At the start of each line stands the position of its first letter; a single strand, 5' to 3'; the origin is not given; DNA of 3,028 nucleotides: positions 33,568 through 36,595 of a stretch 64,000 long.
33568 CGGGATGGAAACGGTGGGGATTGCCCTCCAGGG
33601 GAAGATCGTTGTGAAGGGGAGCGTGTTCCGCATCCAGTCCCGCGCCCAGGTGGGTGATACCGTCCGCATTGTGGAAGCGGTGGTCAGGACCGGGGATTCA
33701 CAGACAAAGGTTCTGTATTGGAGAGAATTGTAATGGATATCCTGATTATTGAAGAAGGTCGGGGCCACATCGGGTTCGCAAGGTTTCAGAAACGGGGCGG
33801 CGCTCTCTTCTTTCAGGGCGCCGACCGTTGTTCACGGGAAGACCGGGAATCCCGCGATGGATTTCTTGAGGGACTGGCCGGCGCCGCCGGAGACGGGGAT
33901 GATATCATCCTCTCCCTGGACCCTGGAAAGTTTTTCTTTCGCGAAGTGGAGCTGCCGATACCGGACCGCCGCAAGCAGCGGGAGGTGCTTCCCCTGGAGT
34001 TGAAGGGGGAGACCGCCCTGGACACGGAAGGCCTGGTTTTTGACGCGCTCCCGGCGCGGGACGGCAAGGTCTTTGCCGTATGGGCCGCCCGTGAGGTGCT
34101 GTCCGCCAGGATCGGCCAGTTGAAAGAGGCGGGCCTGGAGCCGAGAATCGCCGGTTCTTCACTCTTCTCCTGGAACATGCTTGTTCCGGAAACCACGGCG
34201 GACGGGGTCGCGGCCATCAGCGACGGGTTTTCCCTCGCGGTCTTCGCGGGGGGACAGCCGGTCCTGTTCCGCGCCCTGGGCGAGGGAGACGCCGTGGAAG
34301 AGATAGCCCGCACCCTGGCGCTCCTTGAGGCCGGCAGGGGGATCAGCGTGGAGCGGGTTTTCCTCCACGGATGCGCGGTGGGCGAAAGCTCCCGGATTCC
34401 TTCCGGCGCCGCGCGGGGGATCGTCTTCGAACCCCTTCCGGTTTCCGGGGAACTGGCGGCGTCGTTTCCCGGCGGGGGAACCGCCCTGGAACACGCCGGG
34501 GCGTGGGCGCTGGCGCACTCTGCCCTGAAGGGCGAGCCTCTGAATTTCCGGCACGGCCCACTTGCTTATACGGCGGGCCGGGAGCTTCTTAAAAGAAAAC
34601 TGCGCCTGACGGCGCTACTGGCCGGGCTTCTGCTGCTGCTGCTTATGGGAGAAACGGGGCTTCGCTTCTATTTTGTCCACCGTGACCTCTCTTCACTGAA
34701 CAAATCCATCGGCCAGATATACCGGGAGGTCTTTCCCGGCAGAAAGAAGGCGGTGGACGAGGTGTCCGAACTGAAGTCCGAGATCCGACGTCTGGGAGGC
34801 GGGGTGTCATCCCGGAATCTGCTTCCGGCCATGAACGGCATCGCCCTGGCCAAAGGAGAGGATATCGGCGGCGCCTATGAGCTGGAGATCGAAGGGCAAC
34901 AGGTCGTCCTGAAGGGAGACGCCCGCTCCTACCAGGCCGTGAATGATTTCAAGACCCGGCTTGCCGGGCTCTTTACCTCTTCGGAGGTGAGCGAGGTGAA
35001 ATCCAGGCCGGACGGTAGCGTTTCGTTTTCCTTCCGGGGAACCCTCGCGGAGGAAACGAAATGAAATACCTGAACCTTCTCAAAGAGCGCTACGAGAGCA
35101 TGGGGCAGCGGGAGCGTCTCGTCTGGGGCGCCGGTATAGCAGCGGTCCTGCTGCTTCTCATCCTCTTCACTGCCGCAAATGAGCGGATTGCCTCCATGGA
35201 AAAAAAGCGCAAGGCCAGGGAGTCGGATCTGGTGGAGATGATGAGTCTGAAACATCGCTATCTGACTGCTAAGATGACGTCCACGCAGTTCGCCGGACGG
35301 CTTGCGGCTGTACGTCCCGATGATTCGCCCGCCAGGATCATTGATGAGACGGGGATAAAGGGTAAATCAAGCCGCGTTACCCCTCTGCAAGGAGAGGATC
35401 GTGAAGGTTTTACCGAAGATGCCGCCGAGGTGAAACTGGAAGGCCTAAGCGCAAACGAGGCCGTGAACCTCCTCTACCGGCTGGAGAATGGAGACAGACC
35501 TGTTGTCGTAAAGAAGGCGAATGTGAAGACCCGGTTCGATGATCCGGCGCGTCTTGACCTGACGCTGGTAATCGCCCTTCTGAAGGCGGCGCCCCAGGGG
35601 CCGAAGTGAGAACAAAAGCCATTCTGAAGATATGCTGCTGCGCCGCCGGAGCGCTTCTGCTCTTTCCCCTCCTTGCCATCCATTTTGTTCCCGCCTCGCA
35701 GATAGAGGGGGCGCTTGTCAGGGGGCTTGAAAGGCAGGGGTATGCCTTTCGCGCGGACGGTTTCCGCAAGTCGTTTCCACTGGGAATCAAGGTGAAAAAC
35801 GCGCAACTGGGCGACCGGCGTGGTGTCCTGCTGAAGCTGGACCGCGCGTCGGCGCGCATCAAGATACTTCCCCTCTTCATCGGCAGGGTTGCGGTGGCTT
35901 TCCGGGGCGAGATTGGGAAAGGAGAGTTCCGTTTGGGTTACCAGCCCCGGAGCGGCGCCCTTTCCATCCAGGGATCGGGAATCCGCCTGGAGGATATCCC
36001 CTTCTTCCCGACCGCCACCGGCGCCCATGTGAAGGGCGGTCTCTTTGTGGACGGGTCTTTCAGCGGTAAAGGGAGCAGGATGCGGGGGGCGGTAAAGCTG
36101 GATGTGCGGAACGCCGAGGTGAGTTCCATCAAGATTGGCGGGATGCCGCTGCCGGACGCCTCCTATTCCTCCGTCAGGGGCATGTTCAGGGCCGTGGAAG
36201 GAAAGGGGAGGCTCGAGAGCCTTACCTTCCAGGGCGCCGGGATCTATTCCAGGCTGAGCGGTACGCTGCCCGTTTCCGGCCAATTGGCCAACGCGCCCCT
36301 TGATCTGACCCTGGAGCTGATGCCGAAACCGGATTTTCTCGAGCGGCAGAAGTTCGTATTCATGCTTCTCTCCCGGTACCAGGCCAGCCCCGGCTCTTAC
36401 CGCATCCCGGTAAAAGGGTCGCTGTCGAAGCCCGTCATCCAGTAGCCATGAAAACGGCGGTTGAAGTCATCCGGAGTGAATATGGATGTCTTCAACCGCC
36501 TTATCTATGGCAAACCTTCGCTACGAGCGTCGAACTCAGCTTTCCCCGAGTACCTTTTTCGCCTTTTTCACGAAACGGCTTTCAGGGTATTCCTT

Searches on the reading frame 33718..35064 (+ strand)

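Call 36: search_protein_families(library=pfam, proteins=[window:33718-35064:+], max_evalue=0.01)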
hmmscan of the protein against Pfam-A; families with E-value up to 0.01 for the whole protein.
window:33718-35064:+ (448 aa): 1 family
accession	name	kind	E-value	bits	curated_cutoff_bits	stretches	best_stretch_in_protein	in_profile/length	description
PF12693.12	GspL_C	-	2.9e-08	34.2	29.6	1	295-419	7-134/158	GspL periplasmic domain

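Call 65: search_protein_families(library=ncbifam, proteins=[window:33718-35064:+], max_evalue=10)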
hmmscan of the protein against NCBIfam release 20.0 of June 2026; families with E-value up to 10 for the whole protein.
window:33718-35064:+ (448 aa): 1 family
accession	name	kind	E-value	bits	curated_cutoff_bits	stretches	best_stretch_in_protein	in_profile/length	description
TIGR01709.2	typeII_sec_gspL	equivalog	8.8e-34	117.2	65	1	47-433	37-388/392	type II secretion system protein GspL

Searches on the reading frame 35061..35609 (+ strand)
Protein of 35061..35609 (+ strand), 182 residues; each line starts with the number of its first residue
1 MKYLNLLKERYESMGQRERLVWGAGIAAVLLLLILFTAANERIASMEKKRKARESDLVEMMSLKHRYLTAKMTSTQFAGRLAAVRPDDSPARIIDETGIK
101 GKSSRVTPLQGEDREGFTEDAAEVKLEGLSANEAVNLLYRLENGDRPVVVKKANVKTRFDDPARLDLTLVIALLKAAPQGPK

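Call 36: search_protein_families(library=pfam, proteins=[window:35061-35609:+], max_evalue=0.01)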
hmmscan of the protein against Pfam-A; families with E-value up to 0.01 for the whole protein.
window:35061-35609:+ (182 aa): 0 families

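Call 65: search_protein_families(library=ncbifam, proteins=[window:35061-35609:+], max_evalue=10)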
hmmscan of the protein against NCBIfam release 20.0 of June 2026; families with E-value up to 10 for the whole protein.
window:35061-35609:+ (182 aa): 0 families

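Call 66: search_protein_families(library=pfam, proteins=[window:35061-35609:+], max_evalue=10)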
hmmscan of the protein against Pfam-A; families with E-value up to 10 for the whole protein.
window:35061-35609:+ (182 aa): 3 families
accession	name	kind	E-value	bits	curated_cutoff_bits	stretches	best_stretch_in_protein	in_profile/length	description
PF04612.17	T2SSM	-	0.033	14.8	27.8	1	6-73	3-73/160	Type II secretion system (T2SS), protein M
PF11511.13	RhodobacterPufX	-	0.18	11.9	25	1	20-37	24-41/67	Intrinsic membrane protein PufX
PF04932.20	Wzy_C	-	0.22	11.8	31.7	1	17-83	37-87/149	O-Antigen ligase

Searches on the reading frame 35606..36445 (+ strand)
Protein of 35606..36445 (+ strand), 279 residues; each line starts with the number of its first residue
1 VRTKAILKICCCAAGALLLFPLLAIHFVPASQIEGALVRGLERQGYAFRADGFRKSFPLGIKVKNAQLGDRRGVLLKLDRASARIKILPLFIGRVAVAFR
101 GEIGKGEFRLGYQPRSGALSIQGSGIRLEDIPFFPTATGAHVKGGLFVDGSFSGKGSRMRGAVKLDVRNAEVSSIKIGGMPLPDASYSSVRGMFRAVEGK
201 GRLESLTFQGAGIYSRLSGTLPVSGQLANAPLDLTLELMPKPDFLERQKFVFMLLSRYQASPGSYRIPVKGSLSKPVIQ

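Call 36: search_protein_families(library=pfam, proteins=[window:35606-36445:+], max_evalue=0.01)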
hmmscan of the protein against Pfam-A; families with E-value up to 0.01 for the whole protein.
window:35606-36445:+ (279 aa): 0 families

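Call 65: search_protein_families(library=ncbifam, proteins=[window:35606-36445:+], max_evalue=10)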
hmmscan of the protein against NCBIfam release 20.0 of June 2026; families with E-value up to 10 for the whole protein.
window:35606-36445:+ (279 aa): 1 family
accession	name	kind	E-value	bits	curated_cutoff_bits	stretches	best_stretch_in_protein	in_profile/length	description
TIGR04411.1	T2SS_GspN_Lepto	equivalog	5.9e-67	226.1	50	1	9-276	6-278/280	type II secretion system protein GspN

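Call 66: search_protein_families(library=pfam, proteins=[window:35606-36445:+], max_evalue=10)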
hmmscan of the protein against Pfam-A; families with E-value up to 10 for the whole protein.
window:35606-36445:+ (279 aa): 0 families
